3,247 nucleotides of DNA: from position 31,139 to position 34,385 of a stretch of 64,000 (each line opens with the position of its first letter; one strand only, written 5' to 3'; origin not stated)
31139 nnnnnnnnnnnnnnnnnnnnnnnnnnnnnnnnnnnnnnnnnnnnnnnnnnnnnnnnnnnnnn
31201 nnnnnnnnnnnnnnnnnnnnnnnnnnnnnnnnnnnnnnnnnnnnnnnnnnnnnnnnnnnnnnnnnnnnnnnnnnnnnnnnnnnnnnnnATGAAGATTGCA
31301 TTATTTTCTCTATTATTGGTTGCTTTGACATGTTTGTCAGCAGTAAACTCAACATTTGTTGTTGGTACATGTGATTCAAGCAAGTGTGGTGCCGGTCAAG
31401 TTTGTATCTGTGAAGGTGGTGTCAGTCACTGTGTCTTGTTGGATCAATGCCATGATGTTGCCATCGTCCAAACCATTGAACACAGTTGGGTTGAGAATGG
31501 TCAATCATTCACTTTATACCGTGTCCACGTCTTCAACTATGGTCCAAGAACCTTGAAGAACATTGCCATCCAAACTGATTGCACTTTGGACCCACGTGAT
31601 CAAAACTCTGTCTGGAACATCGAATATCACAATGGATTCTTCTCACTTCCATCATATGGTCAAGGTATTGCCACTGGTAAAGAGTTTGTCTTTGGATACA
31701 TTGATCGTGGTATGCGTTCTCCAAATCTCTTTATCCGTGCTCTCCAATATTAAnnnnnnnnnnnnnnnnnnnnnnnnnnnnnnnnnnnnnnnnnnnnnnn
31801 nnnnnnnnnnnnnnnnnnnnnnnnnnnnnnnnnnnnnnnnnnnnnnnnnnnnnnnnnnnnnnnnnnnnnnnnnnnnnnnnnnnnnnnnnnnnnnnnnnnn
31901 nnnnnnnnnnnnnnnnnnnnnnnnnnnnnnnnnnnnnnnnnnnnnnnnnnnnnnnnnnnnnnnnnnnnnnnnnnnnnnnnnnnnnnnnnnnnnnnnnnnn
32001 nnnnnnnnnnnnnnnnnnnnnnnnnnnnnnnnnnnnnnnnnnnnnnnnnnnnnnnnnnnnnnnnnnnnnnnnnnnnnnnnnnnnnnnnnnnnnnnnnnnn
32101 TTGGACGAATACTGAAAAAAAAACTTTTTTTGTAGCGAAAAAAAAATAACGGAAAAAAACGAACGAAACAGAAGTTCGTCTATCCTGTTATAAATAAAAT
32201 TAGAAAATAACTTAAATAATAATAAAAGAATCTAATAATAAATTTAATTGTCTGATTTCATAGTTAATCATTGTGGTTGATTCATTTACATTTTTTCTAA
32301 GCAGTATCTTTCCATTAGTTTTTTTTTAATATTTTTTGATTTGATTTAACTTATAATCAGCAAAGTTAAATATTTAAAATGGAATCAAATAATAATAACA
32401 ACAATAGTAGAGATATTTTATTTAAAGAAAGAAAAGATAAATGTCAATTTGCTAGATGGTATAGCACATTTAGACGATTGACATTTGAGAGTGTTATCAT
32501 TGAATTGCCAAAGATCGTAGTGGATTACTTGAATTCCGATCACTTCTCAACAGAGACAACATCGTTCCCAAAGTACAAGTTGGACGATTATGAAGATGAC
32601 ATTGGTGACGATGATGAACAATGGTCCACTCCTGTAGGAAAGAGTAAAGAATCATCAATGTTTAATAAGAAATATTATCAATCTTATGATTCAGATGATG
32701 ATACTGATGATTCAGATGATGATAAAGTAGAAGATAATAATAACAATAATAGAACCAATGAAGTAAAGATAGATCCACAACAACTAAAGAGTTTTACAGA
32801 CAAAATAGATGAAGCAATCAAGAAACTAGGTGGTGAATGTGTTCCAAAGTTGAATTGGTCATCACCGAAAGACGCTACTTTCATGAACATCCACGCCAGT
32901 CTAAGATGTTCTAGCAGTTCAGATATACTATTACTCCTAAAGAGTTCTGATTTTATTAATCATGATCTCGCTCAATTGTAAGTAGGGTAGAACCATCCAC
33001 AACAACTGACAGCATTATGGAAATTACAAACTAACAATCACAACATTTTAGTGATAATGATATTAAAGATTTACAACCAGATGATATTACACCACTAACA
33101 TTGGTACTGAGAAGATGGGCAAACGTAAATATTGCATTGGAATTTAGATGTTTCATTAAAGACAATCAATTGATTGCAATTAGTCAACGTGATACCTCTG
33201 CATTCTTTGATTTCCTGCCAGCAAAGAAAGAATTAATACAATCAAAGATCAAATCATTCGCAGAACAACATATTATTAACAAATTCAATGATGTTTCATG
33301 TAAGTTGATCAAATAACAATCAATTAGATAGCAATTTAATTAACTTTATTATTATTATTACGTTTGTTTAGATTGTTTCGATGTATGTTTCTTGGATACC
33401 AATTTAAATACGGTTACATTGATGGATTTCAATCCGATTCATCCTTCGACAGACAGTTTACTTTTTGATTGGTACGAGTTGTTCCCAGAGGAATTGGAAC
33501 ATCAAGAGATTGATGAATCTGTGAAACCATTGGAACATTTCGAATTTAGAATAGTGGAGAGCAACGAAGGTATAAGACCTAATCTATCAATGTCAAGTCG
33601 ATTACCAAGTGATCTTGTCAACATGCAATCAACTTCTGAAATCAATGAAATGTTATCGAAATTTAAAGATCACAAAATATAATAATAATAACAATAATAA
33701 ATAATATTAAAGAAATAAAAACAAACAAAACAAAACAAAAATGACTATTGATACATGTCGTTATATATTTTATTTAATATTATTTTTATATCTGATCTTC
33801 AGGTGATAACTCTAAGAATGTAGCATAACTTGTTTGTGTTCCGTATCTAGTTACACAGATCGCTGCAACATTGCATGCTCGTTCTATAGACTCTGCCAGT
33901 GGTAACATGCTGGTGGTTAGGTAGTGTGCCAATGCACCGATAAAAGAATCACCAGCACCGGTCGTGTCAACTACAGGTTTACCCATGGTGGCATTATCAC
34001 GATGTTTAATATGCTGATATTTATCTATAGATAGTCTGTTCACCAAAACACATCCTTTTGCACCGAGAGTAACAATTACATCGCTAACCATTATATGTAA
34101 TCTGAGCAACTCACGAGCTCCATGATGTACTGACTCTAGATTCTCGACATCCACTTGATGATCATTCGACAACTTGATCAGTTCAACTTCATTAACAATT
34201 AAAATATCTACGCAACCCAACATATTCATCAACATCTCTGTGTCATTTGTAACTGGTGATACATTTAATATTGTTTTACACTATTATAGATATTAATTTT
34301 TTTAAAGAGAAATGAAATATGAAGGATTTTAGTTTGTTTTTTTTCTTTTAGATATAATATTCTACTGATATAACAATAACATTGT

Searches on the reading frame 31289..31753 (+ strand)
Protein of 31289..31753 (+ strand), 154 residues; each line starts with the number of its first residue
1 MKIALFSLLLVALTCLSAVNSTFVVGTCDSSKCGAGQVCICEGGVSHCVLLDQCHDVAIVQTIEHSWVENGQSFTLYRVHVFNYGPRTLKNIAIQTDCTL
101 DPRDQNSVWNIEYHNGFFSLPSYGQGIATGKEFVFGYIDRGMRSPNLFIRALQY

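Call 60: search_protein_families(library=pfam, proteins=[window:31289-31753:+], max_evalue=0.001)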
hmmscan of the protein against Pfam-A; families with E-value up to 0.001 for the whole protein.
window:31289-31753:+ (154 aa): 1 family
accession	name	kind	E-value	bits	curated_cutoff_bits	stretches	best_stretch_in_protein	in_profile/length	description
PF09478.16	CBM49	-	2.1e-16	60.4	23.4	1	58-138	2-78/80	Carbohydrate binding domain CBM49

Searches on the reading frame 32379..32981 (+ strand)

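Call 60: search_protein_families(library=pfam, proteins=[window:32379-32981:+], max_evalue=0.001)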
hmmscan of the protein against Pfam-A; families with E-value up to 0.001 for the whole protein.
window:32379-32981:+ (200 aa): 1 family
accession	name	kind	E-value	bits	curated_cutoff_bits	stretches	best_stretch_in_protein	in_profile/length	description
PF07065.19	D123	-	3.7e-37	128.5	24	1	27-199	1-135/300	D123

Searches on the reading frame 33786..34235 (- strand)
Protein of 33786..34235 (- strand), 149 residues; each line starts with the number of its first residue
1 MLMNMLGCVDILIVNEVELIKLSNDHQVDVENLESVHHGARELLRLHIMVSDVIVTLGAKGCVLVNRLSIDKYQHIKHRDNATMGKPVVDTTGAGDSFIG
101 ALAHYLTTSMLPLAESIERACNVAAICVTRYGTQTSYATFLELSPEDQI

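Call 60: search_protein_families(library=pfam, proteins=[window:33786-34235:-], max_evalue=0.001)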
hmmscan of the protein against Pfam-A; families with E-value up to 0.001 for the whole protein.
window:33786-34235:- (149 aa): 1 family
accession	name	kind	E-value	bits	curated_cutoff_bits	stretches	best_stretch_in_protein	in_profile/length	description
PF00294.29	PfkB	-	9.1e-24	84.7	25.8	1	2-137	177-299/302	pfkB family carbohydrate kinase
